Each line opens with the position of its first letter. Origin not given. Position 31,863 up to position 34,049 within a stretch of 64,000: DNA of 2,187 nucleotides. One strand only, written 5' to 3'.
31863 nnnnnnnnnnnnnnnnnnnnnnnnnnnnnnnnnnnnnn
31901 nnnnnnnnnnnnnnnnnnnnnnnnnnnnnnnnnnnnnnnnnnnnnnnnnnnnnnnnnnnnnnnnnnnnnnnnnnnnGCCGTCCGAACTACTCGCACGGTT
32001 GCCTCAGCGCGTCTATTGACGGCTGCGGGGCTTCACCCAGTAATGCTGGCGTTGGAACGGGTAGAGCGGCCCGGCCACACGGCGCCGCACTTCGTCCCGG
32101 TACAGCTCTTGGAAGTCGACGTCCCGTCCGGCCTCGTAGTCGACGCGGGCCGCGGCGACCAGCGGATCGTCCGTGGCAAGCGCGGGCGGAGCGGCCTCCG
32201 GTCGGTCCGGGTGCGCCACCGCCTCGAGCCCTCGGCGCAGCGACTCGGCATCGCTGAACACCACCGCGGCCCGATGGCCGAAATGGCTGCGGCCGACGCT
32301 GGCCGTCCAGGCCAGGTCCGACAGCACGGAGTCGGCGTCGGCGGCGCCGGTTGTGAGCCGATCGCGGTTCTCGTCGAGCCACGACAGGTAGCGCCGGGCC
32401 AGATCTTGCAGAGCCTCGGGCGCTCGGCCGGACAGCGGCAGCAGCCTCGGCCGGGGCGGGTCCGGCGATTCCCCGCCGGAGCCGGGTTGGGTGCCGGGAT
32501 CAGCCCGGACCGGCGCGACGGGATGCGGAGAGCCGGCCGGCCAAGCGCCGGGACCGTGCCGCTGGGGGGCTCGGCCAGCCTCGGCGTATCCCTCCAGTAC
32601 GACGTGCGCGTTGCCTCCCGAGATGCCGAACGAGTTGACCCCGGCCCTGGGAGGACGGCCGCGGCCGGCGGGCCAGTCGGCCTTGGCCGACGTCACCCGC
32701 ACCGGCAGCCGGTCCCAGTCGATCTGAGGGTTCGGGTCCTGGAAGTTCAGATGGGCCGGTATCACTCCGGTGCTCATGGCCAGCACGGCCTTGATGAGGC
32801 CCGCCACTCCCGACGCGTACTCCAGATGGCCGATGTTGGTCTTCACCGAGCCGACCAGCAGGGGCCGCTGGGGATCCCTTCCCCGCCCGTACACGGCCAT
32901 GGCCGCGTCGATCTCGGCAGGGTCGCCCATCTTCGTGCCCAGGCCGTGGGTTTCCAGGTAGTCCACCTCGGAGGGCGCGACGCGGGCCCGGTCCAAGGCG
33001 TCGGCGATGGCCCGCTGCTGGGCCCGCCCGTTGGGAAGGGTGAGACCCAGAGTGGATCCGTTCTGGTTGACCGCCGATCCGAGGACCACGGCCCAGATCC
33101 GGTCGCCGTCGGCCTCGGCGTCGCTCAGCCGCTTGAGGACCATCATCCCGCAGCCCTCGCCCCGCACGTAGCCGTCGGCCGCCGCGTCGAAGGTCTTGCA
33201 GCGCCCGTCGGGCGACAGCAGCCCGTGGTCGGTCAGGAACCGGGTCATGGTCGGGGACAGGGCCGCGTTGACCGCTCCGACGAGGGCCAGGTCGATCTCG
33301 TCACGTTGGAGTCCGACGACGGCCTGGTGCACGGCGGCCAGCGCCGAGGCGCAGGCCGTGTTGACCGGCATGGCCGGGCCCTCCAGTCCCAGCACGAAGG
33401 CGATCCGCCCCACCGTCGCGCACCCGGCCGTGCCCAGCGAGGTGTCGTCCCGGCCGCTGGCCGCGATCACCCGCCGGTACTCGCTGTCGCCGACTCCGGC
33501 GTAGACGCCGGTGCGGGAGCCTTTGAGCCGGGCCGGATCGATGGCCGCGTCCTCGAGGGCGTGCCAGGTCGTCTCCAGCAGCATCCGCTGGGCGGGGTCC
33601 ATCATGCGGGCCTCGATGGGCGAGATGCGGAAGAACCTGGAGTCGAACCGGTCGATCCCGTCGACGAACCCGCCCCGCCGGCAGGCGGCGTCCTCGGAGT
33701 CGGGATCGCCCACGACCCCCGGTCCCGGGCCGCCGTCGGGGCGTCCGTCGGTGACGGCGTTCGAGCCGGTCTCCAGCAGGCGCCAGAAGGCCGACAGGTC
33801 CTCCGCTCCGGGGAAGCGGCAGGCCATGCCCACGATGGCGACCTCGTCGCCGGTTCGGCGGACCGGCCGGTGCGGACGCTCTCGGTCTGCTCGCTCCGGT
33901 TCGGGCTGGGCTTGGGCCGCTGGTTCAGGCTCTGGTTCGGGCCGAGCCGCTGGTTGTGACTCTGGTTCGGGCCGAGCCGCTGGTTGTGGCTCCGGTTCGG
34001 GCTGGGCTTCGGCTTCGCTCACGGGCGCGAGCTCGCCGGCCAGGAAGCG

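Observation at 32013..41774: Type I PKS terminates in a catalytically intact KS with no AT, ACP or release domain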

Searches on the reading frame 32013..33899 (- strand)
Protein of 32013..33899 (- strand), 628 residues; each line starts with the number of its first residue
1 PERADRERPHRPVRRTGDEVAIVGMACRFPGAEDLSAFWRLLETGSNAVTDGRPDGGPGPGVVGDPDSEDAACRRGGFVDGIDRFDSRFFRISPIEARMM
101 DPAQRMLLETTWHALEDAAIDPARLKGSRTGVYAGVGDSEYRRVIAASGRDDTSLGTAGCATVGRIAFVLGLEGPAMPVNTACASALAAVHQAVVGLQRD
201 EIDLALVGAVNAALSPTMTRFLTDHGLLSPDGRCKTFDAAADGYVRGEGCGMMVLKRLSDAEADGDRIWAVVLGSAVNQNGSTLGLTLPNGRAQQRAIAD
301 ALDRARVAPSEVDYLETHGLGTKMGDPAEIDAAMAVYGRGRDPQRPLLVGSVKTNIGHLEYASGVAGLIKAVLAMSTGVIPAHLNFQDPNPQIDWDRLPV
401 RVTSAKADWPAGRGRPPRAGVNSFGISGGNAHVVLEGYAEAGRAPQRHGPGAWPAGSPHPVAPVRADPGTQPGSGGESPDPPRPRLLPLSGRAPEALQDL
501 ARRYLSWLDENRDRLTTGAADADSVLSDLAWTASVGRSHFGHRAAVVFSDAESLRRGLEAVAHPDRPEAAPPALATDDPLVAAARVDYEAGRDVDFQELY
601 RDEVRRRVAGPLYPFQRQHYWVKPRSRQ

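Call 9: find_homologous_proteins(query=window:32013-33899:-)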
Query window:32013-33899:- (628 aa): 6702 proteins with E <= 0.001 among 8000 candidates; the best 120 are listed.
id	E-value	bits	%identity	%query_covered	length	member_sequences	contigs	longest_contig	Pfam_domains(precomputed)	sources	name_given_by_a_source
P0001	4.4e-227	774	64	87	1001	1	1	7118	PF22336.3,PF00109.33,PF22621.3,PF00550.32,PF00108.30,PF02801.29,PF16197.12,PF00698.27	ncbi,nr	ncbi:MAG: beta-ketoacyl synthase N-terminal-like domain-containing protein, partial [bacterium]|nr:b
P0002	1.7e-225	768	59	98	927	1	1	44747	PF08659.17,PF22336.3,PF00109.33,PF22621.3,PF00550.32,PF00108.30,PF02801.29,PF16197.12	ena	-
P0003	6.0e-223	760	61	88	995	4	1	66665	PF22336.3,PF00109.33,PF22621.3,PF00550.32,PF00108.30,PF02801.29,PF16197.12,PF00698.27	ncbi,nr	ncbi:MAG: beta-ketoacyl synthase N-terminal-like domain-containing protein, partial [bacterium]|nr:b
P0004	1.2e-221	756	57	97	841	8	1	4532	PF22336.3,PF00109.33,PF22621.3,PF00550.32,PF02801.29,PF16197.12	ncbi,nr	ncbi:MAG: beta-ketoacyl synthase N-terminal-like domain-containing protein, partial [Rhodospirillace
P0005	8.7e-221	753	60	95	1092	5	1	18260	PF08659.17,PF22336.3,PF00109.33,PF22621.3,PF00550.32,PF00108.30,PF02801.29,PF16197.12,PF00698.27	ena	-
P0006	1.3e-220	752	57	97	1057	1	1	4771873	PF08659.17,PF22336.3,PF00109.33,PF22621.3,PF00550.32,PF13561.13,PF00106.32,PF02801.29,PF16197.12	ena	-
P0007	1.5e-220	752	57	93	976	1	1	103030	PF22336.3,PF00109.33,PF22621.3,PF00550.32,PF00108.30,PF02801.29,PF16197.12,PF00698.27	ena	-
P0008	2.0e-220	752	60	90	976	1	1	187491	PF22336.3,PF00109.33,PF22621.3,PF00550.32,PF02801.29,PF16197.12,PF00698.27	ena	-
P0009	3.8e-220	751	60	97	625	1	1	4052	PF22336.3,PF00109.33,PF22621.3,PF00108.30,PF02801.29,PF16197.12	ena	-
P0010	1.5e-219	749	59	98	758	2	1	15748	PF22336.3,PF00109.33,PF22621.3,PF00550.32,PF00108.30,PF02801.29,PF16197.12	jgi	-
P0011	3.2e-219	748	60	89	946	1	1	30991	PF22336.3,PF00109.33,PF22621.3,PF00550.32,PF02801.29,PF16197.12,PF00698.27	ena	-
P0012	3.7e-219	747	61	87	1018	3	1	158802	PF22336.3,PF00109.33,PF22621.3,PF00550.32,PF02801.29,PF16197.12,PF00698.27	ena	-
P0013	4.2e-219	747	60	89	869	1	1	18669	PF22336.3,PF00109.33,PF22621.3,PF00550.32,PF00108.30,PF02801.29,PF16197.12,PF00698.27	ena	-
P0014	2.1e-218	745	59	98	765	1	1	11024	PF22336.3,PF00109.33,PF22621.3,PF00550.32,PF02801.29,PF16197.12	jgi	-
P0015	2.3e-217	741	60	96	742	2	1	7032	PF22336.3,PF00109.33,PF22621.3,PF00550.32,PF02801.29,PF16197.12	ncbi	-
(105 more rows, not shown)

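Call 10: find_encoding_contigs(protein=P0006, flank=10000, max_places=3)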
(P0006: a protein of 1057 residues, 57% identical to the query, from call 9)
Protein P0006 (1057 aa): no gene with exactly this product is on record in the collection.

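Call 11: find_encoding_contigs(protein=P0002, flank=10000, max_places=3)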
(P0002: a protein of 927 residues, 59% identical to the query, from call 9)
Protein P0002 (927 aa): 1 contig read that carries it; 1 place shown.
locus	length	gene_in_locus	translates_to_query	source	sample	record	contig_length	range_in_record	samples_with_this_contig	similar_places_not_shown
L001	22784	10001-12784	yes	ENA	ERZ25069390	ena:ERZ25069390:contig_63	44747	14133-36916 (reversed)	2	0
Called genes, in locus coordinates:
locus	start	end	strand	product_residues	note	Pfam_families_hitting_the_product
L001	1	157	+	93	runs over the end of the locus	-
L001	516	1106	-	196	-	PF05618:RimB-like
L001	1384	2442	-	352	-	PF04389:Peptidase_M28 (weak), PF01546:Peptidase_M20, PF07687:M20_dimer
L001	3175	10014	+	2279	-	PF00109:ketoacyl-synt, PF02801:Ketoacyl-synt_C, PF16197:KAsynt_C_assoc, PF22621:CurL-like_PKS_C, PF00698:Acyl_transf_1, PF21089:PKS_DH_N, PF14765:PS-DH, PF08242:Methyltransf_12, +7 more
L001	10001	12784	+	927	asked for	PF08659:KR, PF00550:PP-binding, PF00109:ketoacyl-synt, PF00108:Thiolase_N (weak), PF02801:Ketoacyl-synt_C, PF16197:KAsynt_C_assoc, PF22336:RhiE-like_linker, PF22621:CurL-like_PKS_C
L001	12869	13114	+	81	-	PF00550:PP-binding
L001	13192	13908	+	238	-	PF22624:AASDHPPT_N (weak), PF01648:ACPS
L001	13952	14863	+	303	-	PF12697:Abhydrolase_6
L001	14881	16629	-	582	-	PF00860:Xan_ur_permease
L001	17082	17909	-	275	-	-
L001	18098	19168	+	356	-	PF00155:Aminotran_1_2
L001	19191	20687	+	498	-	PF01656:CbiA, PF13500:AAA_26, PF07685:GATase_3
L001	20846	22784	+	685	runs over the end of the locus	PF05378:Hydant_A_N, PF01968:Hydantoinase_A, PF19278:Hydant_A_C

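Call 33: search_protein_families(library=ncbifam, proteins=[window:32013-33899:-], max_evalue=0.01)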
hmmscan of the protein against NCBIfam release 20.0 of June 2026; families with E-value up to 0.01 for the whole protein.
window:32013-33899:- (628 aa): 20 families
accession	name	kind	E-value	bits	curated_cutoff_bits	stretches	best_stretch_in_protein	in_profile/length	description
NF045894.1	PKS_plus_SDR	equivalog_domain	1.8e-183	612.4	1740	2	18-565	1-516/1515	type I polyketide synthase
NF040607.1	mycolic_Pks13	equivalog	4e-142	475.4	2100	1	14-566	97-650/1680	polyketide synthase Pks13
NF041183.1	Pks2_ls1_myc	equivalog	3.8e-110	368.9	2400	1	20-578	4-530/2086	sulfolipid-1 biosynthesis phthioceranic/hydroxyphthioceranic acid synthase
TIGR02813.1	omega_3_PfaA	subfamily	1e-64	218.2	1010.1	2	156-440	179-464/2582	polyketide-type polyunsaturated fatty acid synthase PfaA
TIGR03150.1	fabF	equivalog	1.9e-46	158.6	493.75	1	62-435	34-406/407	beta-ketoacyl-ACP synthase II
NF005589.0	PRK07314.1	subfamily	1.2e-44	152.7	387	1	59-437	34-411/413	beta-ketoacyl-ACP synthase II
NF053555.1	prodigi_MBC_PigJ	equivalog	7.2e-43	146.9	900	1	156-436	486-757/759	prodigiosin MBC biosynthesis protein PigJ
NF004970.0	PRK06333.1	subfamily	7e-41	140.4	525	1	162-439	152-423/424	beta-ketoacyl-ACP synthase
NF005490.0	PRK07103.1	equivalog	1.1e-34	120.2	445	1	161-436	147-411/414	polyketide beta-ketoacyl:acyl carrier protein synthase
NF005916.1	PRK07910.1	equivalog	5.4e-29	101.3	560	1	177-434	165-414/418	KasA/KasB family beta-ketoacyl-ACP synthase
NF005076.0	PRK06501.1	equivalog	1.2e-28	100.2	629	1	164-436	156-421/425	beta-ketoacyl-ACP synthase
NF006274.0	PRK08439.1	equivalog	1.8e-28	99.4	621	1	164-435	143-403/406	beta-ketoacyl-ACP synthase II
NF006618.0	PRK09185.1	subfamily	2.4e-28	99.3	407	1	166-435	144-390/394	beta-ketoacyl-ACP synthase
NF004618.0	PRK05952.1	equivalog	2.3e-27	95.9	455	1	168-395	132-352/384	beta-ketoacyl-ACP synthase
NF006587.0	PRK09116.1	equivalog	1.4e-26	93.2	470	1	162-393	143-370/408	beta-ketoacyl-ACP synthase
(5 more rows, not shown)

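Call 42: search_solved_structures(query=window:32013-33899:-, max_evalue=1e-50, show_alignments=1)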
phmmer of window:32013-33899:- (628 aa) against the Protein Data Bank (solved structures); distinct sequences matched with E-value up to 1e-50: 77 (the best 60 are shown).
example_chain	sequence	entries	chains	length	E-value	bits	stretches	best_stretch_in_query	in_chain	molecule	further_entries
7zma_A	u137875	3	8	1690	1.9e-180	604.5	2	19-446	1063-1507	Putative polyketide synthase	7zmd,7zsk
4mz0_A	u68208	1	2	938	2.5e-129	435.7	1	15-556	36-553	CurL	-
2hg4_A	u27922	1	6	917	1.8e-118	399.8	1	13-445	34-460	6-Deoxyerythronolide B Synthase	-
9jj9_B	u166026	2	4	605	1.1e-113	384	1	17-436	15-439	Polyketide synthase GfsA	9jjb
7uwr_A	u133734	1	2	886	2.7e-109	369.5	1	19-560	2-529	Narbonolide/10-deoxymethynolide synthase PikA1, modules 1 and 2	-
8in9_A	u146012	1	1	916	1.3e-108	367.2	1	17-436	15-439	Polyketide synthase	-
7s6b_A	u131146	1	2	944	8.5e-108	364.6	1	16-450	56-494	Polyketide synthase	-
9iyw_A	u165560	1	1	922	9.7e-108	364.4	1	17-436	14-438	Polyketide synthase,GfsA KSQ-AncAT chimeric protein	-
7vee_A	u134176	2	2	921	6.1e-107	361.7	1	17-436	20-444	Polyketide synthase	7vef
7s6c_A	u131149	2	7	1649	2.3e-106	359.8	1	16-450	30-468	6-deoxyerythronolide-B synthase EryA2, modules 3 and 4, Lsd14 Polyketide synthase fusion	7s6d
11sz_A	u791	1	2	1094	3.1e-106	359.4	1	13-447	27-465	6-deoxyerythronolide-B synthase, Erythronolide synthase EryA2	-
9pat_A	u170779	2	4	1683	5.4e-105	355.3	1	14-437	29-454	6-deoxyerythronolide-B synthase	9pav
9pat_C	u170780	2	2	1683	5.4e-105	355.3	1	14-437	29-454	6-deoxyerythronolide-B synthase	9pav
9pc6_A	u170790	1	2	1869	6.7e-105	355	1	14-437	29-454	6-deoxyerythronolide-B synthase,RifR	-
5erf_A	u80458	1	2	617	8.1e-105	354.7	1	14-441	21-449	Polyketide synthase PksL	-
4qyr_A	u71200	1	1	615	4e-99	335.9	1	17-623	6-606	AT-less polyketide synthase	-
4zdn_A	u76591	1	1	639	8.1e-91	308.5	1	18-625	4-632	AT-less polyketide synthase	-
4tkt_A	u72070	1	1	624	1.2e-86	294.7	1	17-622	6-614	AT-less polyketide synthase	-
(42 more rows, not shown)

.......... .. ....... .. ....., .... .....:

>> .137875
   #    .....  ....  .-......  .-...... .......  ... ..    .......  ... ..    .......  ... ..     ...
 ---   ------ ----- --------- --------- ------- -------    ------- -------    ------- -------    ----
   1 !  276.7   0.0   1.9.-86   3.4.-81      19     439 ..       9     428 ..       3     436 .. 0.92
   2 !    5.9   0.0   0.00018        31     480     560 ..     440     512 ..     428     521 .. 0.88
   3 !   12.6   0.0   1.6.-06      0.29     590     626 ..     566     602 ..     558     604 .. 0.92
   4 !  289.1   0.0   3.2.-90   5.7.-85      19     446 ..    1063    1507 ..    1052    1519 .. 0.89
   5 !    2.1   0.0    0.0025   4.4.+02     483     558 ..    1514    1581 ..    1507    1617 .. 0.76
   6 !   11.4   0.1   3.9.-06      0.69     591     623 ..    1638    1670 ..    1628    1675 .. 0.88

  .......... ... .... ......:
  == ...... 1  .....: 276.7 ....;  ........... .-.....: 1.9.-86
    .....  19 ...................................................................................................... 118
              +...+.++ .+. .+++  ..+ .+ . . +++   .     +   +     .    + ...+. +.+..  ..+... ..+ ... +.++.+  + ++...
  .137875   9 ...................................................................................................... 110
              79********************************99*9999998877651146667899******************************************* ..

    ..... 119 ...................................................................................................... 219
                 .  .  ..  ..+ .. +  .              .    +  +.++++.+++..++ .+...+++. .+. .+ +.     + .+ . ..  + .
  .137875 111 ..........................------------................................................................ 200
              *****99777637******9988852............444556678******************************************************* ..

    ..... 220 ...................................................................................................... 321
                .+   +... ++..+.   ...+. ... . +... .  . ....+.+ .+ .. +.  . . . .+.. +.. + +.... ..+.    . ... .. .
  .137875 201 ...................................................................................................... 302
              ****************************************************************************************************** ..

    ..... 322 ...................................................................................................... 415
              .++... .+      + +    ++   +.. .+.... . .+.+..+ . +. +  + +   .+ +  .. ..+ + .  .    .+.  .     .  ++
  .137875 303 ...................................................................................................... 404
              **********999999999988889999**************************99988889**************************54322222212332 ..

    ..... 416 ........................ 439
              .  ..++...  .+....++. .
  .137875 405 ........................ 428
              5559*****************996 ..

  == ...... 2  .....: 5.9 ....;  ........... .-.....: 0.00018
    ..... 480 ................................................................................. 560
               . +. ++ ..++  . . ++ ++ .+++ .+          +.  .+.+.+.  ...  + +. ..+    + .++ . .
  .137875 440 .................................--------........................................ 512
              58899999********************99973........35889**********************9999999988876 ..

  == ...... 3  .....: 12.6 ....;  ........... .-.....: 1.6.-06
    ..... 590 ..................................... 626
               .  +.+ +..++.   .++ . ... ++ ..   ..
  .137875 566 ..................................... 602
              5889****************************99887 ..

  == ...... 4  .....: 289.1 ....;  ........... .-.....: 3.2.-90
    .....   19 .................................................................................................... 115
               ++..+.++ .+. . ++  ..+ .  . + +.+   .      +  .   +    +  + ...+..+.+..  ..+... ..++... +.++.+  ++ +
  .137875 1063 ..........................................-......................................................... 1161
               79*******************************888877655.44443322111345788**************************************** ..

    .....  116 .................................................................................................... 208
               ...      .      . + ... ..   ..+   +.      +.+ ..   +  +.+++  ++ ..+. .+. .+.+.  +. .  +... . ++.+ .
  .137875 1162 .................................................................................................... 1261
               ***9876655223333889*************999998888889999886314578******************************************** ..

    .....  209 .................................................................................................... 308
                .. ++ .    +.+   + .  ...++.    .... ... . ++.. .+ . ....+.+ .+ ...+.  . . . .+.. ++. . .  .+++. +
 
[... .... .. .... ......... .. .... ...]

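Call 63: predict_structure(alignment_id=A2)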
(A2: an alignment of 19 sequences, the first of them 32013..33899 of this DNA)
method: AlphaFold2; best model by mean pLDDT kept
length: 628 residues; sequences in the alignment: 19
mean_pLDDT: 74.0   pTM: 0.81
mean pLDDT of the five models: 74.0, 68.2, 67.1, 65.4, 57.6
residues with pLDDT >= 90: 151; 70-90: 253; 50-70: 136; < 50: 88
segments of 3 or more residues with pLDDT < 50: 1-16, 53-61, 235-244, 281-287, 441-452, 465-479, 612-628
pLDDT, mean of each block of 10 residues (from residue 1): 36 56 90 83 75 46 58 66 74 79 86 84 85 81 58 59 89 92 88 95 95 62 61 48 62 94 82 88 44 89 94 86 70 88 88 77 91 90 73 82 87 80 77 87 40 50 47 38 82 83 87 72 83 72 88 92 76 65 90 81 71 36 29
secondary structure, 60 per line:
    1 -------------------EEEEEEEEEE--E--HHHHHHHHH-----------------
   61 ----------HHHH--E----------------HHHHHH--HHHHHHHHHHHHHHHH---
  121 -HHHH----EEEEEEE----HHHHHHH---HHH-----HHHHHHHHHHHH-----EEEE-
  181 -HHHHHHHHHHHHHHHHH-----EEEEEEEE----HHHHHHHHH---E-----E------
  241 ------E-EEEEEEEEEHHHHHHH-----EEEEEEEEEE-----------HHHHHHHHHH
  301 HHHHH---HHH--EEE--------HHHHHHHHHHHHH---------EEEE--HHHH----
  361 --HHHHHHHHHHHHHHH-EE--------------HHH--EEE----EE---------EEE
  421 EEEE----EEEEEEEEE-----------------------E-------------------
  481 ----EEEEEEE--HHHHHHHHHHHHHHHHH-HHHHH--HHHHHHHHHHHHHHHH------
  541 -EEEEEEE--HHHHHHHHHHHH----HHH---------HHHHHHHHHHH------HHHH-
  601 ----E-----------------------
elements in order: E20-29 H35-43 H71-74 H94-99 H102-117 H122-125 E130-136 H141-147 H159-170 E176-179 H182-198 E204-211 H216-224 E249-257 H258-264 E270-279 H291-305 E314-316 H325-337 E347-350 H353-356 H363-377 E400-402 E418-424 E429-437 E485-491 H494-510 H512-516 H519-534 E542-548 H551-562 H579-589 H596-599
